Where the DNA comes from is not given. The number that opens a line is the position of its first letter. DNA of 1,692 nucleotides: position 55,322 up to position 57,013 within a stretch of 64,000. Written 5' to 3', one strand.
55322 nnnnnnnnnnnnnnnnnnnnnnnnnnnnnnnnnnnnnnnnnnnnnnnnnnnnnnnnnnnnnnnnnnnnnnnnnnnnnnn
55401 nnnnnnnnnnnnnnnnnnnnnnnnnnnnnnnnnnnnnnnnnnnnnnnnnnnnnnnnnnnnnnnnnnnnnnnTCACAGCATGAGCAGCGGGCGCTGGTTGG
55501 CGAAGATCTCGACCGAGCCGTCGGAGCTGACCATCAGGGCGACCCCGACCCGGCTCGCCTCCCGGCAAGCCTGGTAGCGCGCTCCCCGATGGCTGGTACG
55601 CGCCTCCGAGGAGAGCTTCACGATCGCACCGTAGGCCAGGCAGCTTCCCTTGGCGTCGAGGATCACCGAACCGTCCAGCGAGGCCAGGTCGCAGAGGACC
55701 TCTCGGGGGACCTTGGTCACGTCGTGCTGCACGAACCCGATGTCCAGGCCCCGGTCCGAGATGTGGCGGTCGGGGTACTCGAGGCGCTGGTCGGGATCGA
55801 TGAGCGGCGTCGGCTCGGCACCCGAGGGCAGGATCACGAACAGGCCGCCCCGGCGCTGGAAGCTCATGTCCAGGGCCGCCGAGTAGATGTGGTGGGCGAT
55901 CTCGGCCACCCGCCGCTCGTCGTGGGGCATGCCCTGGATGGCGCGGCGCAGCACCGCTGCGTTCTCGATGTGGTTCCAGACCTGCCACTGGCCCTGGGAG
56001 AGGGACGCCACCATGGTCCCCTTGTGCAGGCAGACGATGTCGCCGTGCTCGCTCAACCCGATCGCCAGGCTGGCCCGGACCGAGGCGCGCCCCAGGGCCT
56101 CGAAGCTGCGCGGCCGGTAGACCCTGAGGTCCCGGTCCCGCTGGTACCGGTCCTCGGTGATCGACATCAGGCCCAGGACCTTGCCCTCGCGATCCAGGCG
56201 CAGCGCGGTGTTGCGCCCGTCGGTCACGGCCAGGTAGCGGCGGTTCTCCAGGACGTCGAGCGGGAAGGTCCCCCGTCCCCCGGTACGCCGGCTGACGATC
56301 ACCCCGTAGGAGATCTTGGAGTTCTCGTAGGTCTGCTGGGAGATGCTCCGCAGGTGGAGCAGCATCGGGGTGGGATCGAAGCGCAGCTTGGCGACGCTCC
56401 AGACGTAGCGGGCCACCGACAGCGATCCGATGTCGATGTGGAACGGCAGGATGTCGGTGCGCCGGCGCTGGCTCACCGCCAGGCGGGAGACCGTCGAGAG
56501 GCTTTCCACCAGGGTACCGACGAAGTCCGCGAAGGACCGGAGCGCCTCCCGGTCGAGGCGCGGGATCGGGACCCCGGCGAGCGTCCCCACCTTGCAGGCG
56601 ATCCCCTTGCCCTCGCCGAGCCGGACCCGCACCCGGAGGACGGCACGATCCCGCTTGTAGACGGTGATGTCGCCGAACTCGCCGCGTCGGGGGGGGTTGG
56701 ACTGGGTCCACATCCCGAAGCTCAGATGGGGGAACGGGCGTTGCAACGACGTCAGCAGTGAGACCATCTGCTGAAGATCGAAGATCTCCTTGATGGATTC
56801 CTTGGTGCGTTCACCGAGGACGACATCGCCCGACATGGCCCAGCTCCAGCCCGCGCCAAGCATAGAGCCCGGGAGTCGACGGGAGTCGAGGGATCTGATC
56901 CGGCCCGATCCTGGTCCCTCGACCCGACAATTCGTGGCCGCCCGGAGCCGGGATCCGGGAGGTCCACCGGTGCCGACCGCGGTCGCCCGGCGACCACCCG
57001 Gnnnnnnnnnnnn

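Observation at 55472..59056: Degenerate diadenylate-cyclase (DAC) fold protein downstream of a His/Cys-tailed metal permease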

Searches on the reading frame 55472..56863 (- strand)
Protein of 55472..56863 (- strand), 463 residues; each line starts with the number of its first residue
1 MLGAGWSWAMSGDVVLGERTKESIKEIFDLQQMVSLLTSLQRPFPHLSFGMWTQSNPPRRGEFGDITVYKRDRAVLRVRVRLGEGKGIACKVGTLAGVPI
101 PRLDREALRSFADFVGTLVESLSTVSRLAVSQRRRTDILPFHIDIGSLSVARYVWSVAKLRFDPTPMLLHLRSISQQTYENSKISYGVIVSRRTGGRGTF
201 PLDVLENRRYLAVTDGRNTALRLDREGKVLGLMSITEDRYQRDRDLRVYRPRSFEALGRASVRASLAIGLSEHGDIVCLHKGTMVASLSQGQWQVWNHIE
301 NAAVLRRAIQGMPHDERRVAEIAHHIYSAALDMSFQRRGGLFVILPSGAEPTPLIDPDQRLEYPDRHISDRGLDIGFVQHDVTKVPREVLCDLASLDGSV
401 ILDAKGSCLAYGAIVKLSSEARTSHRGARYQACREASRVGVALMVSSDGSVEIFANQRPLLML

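Call 3: search_protein_families(library=pfam, proteins=[window:55472-56863:-], max_evalue=1)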
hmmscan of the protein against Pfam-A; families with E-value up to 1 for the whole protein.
window:55472-56863:- (463 aa): 2 families
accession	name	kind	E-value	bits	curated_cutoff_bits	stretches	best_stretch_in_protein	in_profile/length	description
PF02457.21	DAC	-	4.2e-05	23.6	27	1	384-456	37-116/119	DisA bacterial checkpoint controller nucleotide-binding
PF20885.2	NPB13-l_MII_rpt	-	0.04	14.1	36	1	137-193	17-77/176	Nuclear pore complex-interacting protein B13-like, MII repeat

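Call 4: search_protein_families(library=ncbifam, proteins=[window:55472-56863:-], max_evalue=1)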
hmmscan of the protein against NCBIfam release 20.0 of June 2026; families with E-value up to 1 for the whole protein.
window:55472-56863:- (463 aa): 1 family
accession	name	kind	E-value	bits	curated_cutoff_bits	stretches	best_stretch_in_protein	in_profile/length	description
NF053872.1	DS2_3_antiphage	equivalog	6.1e-08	31.5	630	1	384-458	412-491/576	anti-phage protein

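Call 5: search_protein_families(library=padloc, proteins=[window:55472-56863:-], max_evalue=1)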
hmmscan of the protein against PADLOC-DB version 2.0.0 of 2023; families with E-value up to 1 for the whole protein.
window:55472-56863:- (463 aa): 0 families

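Call 6: search_solved_structures(query=window:55472-56863:-, max_evalue=10, show_alignments=3)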
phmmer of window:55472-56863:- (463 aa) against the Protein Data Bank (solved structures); distinct sequences matched with E-value up to 10: 0.

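Call 7: find_homologous_proteins(query=window:55472-56863:-, max_evalue=0.001)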
Query window:55472-56863:- (463 aa): 12 proteins with E <= 0.001 among 8000 candidates.
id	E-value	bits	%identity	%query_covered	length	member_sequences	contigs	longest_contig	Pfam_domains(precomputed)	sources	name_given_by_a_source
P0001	0.0e+0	1010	100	98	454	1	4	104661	-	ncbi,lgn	-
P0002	3.2e-190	651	65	97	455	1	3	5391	PF02457.22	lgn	-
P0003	9.4e-187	639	63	98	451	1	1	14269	-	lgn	-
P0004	2.3e-144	500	55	98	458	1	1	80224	PF02457.22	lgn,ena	-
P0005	1.0e-143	498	52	98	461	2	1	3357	PF02457.22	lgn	-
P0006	1.6e-142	494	55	96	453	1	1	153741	PF02457.22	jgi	jgi:hypothetical protein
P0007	2.1e-142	493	53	98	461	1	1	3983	PF02457.22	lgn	-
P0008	5.4e-141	489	54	98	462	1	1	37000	PF02457.22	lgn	-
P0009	1.2e-139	484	55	98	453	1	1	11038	PF02457.22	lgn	-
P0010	9.7e-139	481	52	98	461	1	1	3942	PF02457.22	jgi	jgi:DNA integrity scanning protein DisA with diadenylate cyclase activity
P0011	2.7e-138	480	52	98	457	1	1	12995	PF02457.22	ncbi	-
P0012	2.4e-41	160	29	89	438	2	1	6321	PF02457.22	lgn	-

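Call 12: find_encoding_contigs(protein=P0001, flank=10000, max_places=4)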
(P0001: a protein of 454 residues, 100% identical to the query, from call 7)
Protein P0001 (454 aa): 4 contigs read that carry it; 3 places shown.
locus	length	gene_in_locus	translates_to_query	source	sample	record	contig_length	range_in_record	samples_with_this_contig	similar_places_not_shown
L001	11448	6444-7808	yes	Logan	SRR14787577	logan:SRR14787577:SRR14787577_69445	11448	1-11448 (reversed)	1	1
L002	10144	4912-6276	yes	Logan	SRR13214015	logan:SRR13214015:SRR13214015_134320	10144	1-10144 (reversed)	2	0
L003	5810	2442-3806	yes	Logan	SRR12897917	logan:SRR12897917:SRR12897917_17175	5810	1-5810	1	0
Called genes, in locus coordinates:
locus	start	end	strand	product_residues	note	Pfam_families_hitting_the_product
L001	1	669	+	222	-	?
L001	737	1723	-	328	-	PF00056:Ldh_1_N, PF02866:Ldh_1_C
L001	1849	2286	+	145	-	PF01627:Hpt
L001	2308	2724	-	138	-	PF04241:DUF423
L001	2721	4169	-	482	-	PF01555:N6_N4_Mtase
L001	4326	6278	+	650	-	PF03773:ArsP_1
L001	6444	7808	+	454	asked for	-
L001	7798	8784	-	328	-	PF02558:ApbA, PF08546:ApbA_C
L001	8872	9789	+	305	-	-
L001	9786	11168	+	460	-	PF25917:BSH_RND, PF25973:BSH_CzcB (weak), PF25954:Beta-barrel_RND_2, PF25990:Beta-barrel_YknX (weak)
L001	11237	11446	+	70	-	?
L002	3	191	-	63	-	?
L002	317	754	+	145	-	PF01627:Hpt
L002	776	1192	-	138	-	PF04241:DUF423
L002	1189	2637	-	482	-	PF01555:N6_N4_Mtase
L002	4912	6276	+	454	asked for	-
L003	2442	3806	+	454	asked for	-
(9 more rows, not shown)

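Call 13: find_encoding_contigs(protein=P0004, flank=8000, max_places=2)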
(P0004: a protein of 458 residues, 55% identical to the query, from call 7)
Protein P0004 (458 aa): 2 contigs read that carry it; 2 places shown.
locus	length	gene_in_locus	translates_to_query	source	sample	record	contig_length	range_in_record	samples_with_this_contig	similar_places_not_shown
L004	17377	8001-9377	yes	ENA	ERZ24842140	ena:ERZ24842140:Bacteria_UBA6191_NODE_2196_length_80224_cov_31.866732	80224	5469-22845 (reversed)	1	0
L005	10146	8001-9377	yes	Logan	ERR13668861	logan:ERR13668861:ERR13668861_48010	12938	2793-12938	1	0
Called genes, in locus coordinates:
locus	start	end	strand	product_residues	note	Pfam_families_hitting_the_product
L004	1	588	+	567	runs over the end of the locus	PF00884:Sulfatase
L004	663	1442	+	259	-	-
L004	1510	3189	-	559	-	PF12450:vWF_A, PF00092:VWA, PF13519:VWA_2, PF13768:VWA_3, PF12034:YfbK_C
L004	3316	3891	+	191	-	-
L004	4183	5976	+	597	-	PF03781:FGE-sulfatase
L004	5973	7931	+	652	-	PF03773:ArsP_1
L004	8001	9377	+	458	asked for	PF02457:DAC (weak)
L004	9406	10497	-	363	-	PF09992:NAGPA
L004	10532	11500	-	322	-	PF02558:ApbA, PF08546:ApbA_C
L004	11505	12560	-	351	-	PF00069:Pkinase, PF07714:PK_Tyr_Ser-Thr, PF03109:ABC1 (weak)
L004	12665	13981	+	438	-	PF00082:Peptidase_S8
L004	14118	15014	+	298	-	-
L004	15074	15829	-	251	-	PF03372:Exo_endo_phos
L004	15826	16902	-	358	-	PF01636:APH (faint)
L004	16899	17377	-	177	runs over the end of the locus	PF25087:GMPPB_C (faint), PF25084:LbH_EIF2B (weak), PF00132:Hexapep (weak), PF14602:Hexapep_2 (weak)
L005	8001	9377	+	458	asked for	PF02457:DAC (weak)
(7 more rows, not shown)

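Call 14: find_encoding_contigs(protein=P0006, flank=8000, max_places=2)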
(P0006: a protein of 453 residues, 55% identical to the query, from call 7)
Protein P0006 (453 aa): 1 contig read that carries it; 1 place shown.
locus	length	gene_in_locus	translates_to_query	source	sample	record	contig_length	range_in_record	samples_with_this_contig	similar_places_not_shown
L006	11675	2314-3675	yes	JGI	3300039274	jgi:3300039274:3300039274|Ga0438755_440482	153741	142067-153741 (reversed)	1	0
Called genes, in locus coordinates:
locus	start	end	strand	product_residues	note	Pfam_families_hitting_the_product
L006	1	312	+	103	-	?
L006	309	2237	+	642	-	PF03773:ArsP_1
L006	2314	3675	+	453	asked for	PF02457:DAC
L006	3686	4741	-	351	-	PF00069:Pkinase, PF07714:PK_Tyr_Ser-Thr, PF03109:ABC1 (weak)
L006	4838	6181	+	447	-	PF00082:Peptidase_S8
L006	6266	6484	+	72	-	-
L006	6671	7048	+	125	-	-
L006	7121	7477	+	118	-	-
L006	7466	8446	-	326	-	-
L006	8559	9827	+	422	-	PF12796:Ank_2, PF13606:Ank_3 (faint), PF13637:Ank_4 (weak), PF13857:Ank_5, PF00023:Ank, PF13637:Ank_4 (weak)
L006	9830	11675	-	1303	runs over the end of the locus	-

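Call 15: find_encoding_contigs(protein=P0008, flank=8000, max_places=2)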
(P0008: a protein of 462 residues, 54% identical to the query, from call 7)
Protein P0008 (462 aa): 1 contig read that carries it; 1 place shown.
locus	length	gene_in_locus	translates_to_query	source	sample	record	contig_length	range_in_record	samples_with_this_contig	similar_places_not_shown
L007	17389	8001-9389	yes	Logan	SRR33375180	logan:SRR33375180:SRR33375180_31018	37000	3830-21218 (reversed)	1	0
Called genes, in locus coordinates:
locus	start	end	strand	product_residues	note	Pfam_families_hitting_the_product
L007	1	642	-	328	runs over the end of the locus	PF00056:Ldh_1_N, PF02866:Ldh_1_C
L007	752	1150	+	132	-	PF01627:Hpt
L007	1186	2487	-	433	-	-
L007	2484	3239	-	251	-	-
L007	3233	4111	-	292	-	-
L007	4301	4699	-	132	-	PF04241:DUF423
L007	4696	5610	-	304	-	PF08241:Methyltransf_11 (faint), PF13649:Methyltransf_25 (faint), PF13847:Methyltransf_31 (faint), PF01555:N6_N4_Mtase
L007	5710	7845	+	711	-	PF03773:ArsP_1, PF24748:Galaxin_repeat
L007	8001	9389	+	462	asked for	PF02457:DAC (weak)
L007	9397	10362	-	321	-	PF02558:ApbA, PF08546:ApbA_C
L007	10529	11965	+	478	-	PF00082:Peptidase_S8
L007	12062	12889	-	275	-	-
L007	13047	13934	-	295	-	-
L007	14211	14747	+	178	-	PF25084:LbH_EIF2B (faint), PF14602:Hexapep_2 (weak), PF00132:Hexapep (weak)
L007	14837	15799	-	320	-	PF04231:Endonuclease_1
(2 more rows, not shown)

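Call 16: find_encoding_contigs(protein=P0012, flank=8000, max_places=2)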
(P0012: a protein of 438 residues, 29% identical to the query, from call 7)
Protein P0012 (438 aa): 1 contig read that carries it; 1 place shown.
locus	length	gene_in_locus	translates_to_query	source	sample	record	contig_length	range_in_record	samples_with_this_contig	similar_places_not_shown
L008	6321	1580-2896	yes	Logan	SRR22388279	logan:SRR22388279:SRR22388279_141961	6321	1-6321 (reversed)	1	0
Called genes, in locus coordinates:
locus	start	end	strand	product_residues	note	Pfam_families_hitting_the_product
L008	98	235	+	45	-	-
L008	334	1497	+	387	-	PF01966:HD, PF13286:HD_assoc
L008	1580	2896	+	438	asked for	PF02457:DAC (weak)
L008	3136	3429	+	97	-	-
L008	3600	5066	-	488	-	PF05833:NFACT_N, PF05670:NFACT-R_1, PF18297:NFACT-R_2 (weak)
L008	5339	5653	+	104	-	-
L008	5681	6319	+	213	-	?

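Call 17: find_encoding_contigs(protein=P0011, flank=8000, max_places=2)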
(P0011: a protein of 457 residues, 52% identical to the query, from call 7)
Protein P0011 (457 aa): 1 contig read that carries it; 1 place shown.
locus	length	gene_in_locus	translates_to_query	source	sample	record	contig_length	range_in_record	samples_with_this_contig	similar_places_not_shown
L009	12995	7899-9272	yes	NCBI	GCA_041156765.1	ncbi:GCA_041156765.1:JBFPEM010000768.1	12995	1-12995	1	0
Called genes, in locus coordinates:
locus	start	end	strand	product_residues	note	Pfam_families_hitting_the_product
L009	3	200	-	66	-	?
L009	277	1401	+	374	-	-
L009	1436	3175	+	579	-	PF03781:FGE-sulfatase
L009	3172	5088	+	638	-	PF03773:ArsP_1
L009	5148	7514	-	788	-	-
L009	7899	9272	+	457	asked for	PF02457:DAC (weak)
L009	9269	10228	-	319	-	PF02558:ApbA, PF08546:ApbA_C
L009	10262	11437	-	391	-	-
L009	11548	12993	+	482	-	?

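Call 18: search_protein_representatives(alignment_id=A1)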
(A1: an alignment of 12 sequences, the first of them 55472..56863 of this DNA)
Query: 12 sequences, 457 profile positions. Proteins with E-value up to 0.001 (for the whole library): 1529; up to 1e-10: 913; up to 1e-30: 149. The best 150 are listed.
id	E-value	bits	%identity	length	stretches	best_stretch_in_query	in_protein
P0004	3.7e-225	764.2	-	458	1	1-457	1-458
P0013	2.5e-132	458.2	-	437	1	5-457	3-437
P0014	3.9e-96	338.9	-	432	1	23-457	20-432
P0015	1.4e-91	323.9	-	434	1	22-457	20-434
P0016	5.4e-87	308.8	-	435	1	12-457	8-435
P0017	1.7e-86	307.2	-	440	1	11-455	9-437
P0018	8.8e-85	301.5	-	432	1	19-450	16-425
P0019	1.8e-83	297.2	-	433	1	15-456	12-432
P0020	1.0e-80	288.1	-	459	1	6-456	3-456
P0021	2.8e-80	286.6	-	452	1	29-457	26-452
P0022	1.8e-78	280.7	-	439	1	19-457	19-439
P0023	2.5e-78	280.3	-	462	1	13-456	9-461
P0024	2.0e-77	277.2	-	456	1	23-457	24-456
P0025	2.2e-77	277.1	-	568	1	31-457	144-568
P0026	7.9e-77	275.3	-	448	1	27-457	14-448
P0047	2.5e-68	247.3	-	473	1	108-457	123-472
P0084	4.4e-41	157.4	-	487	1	138-452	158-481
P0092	1.5e-37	145.8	-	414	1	158-453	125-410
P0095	1.0e-36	143.1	-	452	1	152-456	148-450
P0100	1.9e-35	138.8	-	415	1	151-454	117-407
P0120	4.2e-33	131.1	-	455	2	158-347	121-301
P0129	4.0e-32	127.9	-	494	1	158-449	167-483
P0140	8.8e-32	126.8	-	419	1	157-455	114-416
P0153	5.2e-31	124.3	-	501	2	158-358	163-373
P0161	1.1e-30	123.2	-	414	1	157-451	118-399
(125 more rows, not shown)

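Call 19: predict_structure(alignment_id=A1)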
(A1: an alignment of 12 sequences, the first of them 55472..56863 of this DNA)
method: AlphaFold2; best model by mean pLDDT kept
length: 463 residues; sequences in the alignment: 12
mean_pLDDT: 85.1   pTM: 0.85
mean pLDDT of the five models: 85.1, 82.8, 74.8, 72.8, 68.0
residues with pLDDT >= 90: 246; 70-90: 161; 50-70: 39; < 50: 17
segments of 3 or more residues with pLDDT < 50: 1-10, 134-140
pLDDT, mean of each block of 10 residues (from residue 1): 31 84 91 91 93 92 87 89 92 90 92 91 71 50 77 93 91 83 88 90 76 83 93 78 66 90 91 93 92 91 93 79 94 93 91 84 75 76 90 89 92 84 72 93 93 94 93
secondary structure, 60 per line:
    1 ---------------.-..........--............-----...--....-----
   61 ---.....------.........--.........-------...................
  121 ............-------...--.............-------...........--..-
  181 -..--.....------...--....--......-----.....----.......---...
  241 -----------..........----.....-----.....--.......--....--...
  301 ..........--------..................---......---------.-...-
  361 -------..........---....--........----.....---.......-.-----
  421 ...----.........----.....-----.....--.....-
elements in order: H18-27 H30-41 E47-49 E52-55 E64-68 E75-83 E86-94 H102-132 H145-157 H165-175 E186-190 E197-199 H202-205 H208-213 E219-223 E228-234 H252-261 E266-270 E276-280 E283-289 E292-295 H298-310 H319-336 E340-345 H368-377 H387-394 E399-403 E407-413 H428-436 E441-445 E451-455 E458-462

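Call 21: search_protein_families(library=pfam, proteins=[P0013, P0020, P0047, P0084, P0092, P0100, P0120, P0129, P0153, P0161], max_evalue=0.1)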
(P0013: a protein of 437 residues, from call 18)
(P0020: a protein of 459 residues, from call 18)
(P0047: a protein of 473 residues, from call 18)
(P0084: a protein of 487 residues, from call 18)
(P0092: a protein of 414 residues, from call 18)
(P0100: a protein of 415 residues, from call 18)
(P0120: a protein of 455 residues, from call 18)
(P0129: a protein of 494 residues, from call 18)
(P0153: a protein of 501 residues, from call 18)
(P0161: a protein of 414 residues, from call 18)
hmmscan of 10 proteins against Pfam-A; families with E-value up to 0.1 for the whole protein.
P0013 (437 aa): 1 family
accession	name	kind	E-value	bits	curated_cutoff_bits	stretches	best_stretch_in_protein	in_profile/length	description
PF02457.21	DAC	-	1.7e-05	24.8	27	1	360-432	39-118/119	DisA bacterial checkpoint controller nucleotide-binding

P0020 (459 aa): 1 family
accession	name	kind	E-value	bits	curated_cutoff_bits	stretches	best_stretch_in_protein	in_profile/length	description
PF02457.21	DAC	-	5.5e-06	26.4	27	1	329-433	10-96/119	DisA bacterial checkpoint controller nucleotide-binding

P0047 (473 aa): 1 family
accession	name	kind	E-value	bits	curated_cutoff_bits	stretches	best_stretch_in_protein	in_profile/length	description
PF02457.21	DAC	-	1.7e-07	31.2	27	1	340-467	6-118/119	DisA bacterial checkpoint controller nucleotide-binding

P0084 (487 aa): 1 family
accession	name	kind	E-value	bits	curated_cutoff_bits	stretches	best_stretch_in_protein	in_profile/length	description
PF02457.21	DAC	-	6.5e-05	22.9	27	1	413-481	49-118/119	DisA bacterial checkpoint controller nucleotide-binding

P0092 (414 aa): 0 families

P0100 (415 aa): 0 families

P0120 (455 aa): 0 families

P0129 (494 aa): 0 families

P0153 (501 aa): 1 family
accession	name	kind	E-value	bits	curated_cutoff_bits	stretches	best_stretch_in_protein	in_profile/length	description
PF02457.21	DAC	-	0.01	15.8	27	0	433-494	52-117/119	DisA bacterial checkpoint controller nucleotide-binding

P0161 (414 aa): 0 families

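Call 23: fold_search(model_id=the predicted structure, library=pdb)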
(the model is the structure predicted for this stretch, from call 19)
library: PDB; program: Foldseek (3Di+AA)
matches with E <= 10: 524; with E <= 0.001: 68
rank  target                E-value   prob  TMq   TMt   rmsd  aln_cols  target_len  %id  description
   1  8c4p_A                5.9e-06  1.00  0.22  0.55   4.9       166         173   16  CdaA-compound 7 complex (released 2023-06-07)
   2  8c4j_A                6.2e-06  1.00  0.21  0.58   7.0       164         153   16  CdaA-compound 4 complex (released 2023-06-07)
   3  8s48_A                7.0e-06  1.00  0.22  0.58   7.5       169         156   15  CdaA-C11 complex (released 2024-06-19)
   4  8c4q_A                9.2e-06  1.00  0.22  0.58   4.9       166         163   16  CdaA-Apo (released 2023-06-07)
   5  8c4m_A                9.7e-06  1.00  0.22  0.57   4.8       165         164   16  CdaA-Adenosine complex (released 2023-06-07)
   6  6hvn_B                1.0e-05  1.00  0.21  0.56   6.6       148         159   17  CdaA-APO Y187A Mutant (released 2019-06-05)
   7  8ogn_A                1.1e-05  1.00  0.22  0.61   5.5       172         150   20  PanDDA analysis group deposition -- CdaA in complex with fragment F2X-Entry A09 (released 2024-03-27)
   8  6hvl_B                1.2e-05  1.00  0.23  0.62   4.5       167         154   16  CdaA complex with c-di-AMP and AMP (released 2019-06-05)
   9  8ogo_A                1.2e-05  1.00  0.22  0.63   5.3       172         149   20  PanDDA analysis group deposition -- CdaA in complex with fragment F2X-Entry A12 (released 2024-03-27)
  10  8ogk_B                1.2e-05  1.00  0.21  0.58   7.8       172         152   20  Crystal structure of CdaA from Bacillus subtilis co-crystallized with DMSO (released 2024-03-27)
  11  8c4j_B                1.4e-05  1.00  0.23  0.63   3.9       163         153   15  CdaA-compound 4 complex (released 2023-06-07)
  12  6gyw_A                1.5e-05  1.00  0.21  0.60   6.4       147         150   18  Crystal structure of DacA from Staphylococcus aureus (released 2019-01-23)
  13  8ogo_B                1.5e-05  1.00  0.22  0.61   5.9       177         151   18  PanDDA analysis group deposition -- CdaA in complex with fragment F2X-Entry A12 (released 2024-03-27)
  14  8ogk_A                1.5e-05  1.00  0.21  0.58   8.0       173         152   20  Crystal structure of CdaA from Bacillus subtilis co-crystallized with DMSO (released 2024-03-27)
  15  9g0g_B                1.6e-05  1.00  0.21  0.57   8.0       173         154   20  BsCdaA in complex with Compound 7 (released 2025-05-14)
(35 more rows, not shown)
